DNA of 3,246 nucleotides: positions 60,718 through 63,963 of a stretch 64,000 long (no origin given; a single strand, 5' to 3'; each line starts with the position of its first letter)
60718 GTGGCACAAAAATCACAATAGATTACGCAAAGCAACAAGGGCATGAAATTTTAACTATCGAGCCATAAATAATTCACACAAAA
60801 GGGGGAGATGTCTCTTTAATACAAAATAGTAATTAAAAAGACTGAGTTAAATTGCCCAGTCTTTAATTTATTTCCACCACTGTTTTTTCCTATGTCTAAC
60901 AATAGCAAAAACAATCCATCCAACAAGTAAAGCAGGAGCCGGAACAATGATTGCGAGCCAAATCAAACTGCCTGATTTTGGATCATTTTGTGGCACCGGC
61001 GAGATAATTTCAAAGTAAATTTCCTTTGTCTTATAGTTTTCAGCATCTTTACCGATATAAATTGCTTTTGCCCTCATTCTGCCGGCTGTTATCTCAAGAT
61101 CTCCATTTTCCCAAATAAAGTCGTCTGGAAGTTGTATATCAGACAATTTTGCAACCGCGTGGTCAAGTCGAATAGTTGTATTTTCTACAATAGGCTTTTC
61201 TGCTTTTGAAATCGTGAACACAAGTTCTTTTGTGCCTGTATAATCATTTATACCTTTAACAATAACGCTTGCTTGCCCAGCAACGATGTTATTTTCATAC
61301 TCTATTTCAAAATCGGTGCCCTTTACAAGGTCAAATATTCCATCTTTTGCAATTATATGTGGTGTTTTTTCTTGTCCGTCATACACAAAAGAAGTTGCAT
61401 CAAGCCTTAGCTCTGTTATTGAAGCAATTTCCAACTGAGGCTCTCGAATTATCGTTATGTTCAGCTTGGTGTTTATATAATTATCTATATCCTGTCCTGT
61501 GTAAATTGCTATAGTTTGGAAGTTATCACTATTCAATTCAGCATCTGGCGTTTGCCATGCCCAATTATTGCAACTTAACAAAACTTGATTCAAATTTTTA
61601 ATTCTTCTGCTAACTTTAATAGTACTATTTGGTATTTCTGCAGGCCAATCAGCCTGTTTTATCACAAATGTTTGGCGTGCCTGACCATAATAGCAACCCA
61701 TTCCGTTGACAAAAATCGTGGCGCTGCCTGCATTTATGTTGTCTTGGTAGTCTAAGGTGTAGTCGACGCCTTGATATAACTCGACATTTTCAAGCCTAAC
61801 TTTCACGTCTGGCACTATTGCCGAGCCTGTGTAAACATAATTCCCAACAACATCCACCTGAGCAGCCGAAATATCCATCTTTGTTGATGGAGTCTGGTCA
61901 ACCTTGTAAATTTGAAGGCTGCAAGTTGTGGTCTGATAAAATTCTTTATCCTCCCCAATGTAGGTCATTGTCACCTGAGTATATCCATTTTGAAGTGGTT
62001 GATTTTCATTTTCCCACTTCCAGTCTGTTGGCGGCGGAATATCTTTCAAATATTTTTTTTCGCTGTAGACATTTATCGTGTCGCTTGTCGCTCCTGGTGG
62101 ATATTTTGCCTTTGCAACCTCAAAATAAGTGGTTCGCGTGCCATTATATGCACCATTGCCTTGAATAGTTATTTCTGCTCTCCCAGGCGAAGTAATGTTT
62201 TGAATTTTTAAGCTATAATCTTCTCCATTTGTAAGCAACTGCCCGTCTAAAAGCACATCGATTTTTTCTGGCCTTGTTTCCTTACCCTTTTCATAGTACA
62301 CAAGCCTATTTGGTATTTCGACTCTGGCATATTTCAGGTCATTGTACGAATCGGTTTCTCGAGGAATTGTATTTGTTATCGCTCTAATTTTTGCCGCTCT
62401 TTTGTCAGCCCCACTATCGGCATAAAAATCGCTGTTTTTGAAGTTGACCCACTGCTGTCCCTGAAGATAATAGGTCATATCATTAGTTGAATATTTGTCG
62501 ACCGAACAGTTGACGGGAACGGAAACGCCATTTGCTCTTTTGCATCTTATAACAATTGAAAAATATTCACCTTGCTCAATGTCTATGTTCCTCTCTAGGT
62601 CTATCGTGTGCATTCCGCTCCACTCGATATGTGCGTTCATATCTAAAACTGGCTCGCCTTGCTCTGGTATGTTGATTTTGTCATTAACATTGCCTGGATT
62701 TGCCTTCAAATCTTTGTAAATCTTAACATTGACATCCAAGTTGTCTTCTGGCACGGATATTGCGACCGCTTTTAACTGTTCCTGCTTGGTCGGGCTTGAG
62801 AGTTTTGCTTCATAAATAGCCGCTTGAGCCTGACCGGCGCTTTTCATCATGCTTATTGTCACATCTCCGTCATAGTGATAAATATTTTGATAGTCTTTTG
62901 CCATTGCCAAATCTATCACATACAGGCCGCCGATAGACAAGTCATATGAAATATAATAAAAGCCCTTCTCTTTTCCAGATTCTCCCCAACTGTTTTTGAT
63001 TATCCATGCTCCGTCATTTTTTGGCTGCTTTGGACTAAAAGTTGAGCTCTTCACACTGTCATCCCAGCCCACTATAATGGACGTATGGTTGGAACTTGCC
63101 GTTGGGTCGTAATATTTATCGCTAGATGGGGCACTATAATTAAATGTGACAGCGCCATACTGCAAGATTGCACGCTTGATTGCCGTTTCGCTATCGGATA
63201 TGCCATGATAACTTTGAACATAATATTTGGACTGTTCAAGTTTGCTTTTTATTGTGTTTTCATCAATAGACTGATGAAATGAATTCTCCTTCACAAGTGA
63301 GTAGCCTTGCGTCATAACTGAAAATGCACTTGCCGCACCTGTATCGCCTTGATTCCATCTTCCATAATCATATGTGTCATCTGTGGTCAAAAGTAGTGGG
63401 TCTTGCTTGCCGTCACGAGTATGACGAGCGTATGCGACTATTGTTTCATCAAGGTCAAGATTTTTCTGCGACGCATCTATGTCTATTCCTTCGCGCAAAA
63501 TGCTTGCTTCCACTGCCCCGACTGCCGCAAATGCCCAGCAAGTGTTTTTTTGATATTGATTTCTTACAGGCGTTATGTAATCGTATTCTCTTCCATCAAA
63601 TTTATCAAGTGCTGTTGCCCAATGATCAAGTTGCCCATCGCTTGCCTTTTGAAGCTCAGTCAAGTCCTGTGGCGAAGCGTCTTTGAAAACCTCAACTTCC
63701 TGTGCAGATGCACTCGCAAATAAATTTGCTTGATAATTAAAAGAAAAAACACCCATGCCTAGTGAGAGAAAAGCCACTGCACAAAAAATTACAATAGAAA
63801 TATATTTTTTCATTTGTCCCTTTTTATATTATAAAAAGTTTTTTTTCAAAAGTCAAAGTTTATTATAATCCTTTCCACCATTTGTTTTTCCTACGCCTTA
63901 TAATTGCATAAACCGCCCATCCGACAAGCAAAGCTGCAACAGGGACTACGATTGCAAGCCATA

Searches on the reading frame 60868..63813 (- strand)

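Call 41: search_protein_families(library=pfam, proteins=[window:60868-63813:-], max_evalue=0.001)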
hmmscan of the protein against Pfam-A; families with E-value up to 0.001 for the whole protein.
window:60868-63813:- (981 aa): 2 families
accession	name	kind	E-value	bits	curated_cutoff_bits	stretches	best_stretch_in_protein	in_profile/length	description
PF00112.29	Peptidase_C1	-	9.4e-17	62.3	20.7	1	70-291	3-205/220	Papain family cysteine protease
PF18560.7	Lectin_like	-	5.9e-12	46.5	27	1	311-466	1-142/156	Lectin like domain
